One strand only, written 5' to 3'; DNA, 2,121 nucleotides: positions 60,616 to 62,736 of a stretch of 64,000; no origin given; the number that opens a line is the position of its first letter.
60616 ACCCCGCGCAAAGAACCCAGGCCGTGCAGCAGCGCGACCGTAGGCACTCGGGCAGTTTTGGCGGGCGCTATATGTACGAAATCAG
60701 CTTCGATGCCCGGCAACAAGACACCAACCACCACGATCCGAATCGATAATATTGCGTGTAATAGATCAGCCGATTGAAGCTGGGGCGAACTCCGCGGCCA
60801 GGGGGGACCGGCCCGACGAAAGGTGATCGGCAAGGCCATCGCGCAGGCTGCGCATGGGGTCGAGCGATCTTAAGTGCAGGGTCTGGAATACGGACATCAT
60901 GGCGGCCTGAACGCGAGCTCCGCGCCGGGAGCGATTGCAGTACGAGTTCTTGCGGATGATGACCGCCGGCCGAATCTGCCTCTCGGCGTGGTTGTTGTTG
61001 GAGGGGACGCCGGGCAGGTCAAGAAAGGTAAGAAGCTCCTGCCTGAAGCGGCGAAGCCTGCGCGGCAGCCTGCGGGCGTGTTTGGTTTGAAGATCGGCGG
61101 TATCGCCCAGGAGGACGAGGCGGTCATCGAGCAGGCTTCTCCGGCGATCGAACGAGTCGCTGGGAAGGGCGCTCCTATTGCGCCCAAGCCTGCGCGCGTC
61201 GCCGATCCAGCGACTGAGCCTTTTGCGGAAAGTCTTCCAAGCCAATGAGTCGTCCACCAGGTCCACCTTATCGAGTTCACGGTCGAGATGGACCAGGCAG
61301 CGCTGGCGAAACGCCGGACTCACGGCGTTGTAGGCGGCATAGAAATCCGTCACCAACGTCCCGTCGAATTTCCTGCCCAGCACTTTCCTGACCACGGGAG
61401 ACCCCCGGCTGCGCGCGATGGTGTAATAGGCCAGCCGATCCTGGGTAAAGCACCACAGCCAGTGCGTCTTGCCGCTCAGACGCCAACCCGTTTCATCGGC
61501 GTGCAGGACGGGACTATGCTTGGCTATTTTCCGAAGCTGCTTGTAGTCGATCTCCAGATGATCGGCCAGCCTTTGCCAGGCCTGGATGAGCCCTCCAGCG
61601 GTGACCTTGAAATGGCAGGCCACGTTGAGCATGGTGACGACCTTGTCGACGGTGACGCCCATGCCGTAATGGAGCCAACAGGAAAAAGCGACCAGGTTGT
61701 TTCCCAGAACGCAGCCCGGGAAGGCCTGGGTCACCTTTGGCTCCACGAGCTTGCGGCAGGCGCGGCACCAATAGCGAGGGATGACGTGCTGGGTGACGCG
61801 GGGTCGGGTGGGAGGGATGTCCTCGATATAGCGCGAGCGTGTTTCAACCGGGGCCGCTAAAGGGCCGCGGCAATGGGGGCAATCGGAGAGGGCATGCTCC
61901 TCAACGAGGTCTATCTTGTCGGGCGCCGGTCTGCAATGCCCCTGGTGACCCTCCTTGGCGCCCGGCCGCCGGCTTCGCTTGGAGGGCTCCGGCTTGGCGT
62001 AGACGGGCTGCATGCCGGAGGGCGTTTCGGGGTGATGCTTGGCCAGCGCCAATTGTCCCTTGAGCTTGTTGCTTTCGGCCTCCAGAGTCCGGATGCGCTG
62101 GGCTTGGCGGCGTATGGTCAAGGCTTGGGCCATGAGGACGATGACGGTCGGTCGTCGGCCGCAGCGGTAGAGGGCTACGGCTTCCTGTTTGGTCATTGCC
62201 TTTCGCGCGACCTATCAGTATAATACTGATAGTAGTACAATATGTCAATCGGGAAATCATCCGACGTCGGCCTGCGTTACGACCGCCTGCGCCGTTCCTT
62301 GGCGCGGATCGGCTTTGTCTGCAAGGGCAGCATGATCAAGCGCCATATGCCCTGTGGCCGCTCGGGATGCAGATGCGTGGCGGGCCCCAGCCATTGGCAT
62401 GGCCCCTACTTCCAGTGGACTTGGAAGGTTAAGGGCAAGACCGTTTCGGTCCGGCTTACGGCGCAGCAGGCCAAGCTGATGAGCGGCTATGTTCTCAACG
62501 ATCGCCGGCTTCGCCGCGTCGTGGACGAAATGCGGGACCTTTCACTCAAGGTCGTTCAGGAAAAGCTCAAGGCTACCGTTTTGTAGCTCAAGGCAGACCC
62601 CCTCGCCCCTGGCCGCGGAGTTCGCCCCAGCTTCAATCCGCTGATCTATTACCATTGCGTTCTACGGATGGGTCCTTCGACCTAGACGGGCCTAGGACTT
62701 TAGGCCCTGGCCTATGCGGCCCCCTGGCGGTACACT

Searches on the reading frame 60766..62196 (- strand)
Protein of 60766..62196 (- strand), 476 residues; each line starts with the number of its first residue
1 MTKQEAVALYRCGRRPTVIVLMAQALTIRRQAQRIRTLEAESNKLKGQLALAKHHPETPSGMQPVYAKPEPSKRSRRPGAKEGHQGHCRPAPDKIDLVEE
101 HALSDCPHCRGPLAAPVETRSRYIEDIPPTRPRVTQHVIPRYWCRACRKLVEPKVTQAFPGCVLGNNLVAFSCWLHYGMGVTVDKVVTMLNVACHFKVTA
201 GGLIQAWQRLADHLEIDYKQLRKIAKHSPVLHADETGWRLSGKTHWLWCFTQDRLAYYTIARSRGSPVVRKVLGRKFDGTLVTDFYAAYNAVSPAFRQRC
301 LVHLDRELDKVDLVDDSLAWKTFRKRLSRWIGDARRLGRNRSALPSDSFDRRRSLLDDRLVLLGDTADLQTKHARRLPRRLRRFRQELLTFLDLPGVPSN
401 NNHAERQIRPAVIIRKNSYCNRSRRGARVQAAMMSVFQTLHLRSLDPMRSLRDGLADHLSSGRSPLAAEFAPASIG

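Call 44: search_protein_families(library=pfam, proteins=[window:60766-62196:-], max_evalue=0.001)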
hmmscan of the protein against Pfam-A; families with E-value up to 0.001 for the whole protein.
window:60766-62196:- (476 aa): 2 families
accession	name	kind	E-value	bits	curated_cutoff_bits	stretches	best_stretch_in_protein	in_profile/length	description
PF03050.20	DDE_Tnp_IS66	-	6.5e-40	137.8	23.1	1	162-428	2-283/284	Transposase IS66 family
PF13005.12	zf-IS66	-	3.9e-11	43.6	27.3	1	106-147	4-45/46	zinc-finger binding domain of transposase IS66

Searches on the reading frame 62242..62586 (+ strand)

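Call 44: search_protein_families(library=pfam, proteins=[window:62242-62586:+], max_evalue=0.001)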
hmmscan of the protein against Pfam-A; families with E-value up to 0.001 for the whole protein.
window:62242-62586:+ (114 aa): 1 family
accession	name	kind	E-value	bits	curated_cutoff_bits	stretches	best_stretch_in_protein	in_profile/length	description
PF20586.3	DUF6788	-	2.6e-27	95.4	27.2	1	9-106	4-101/103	Family of unknown function (DUF6788)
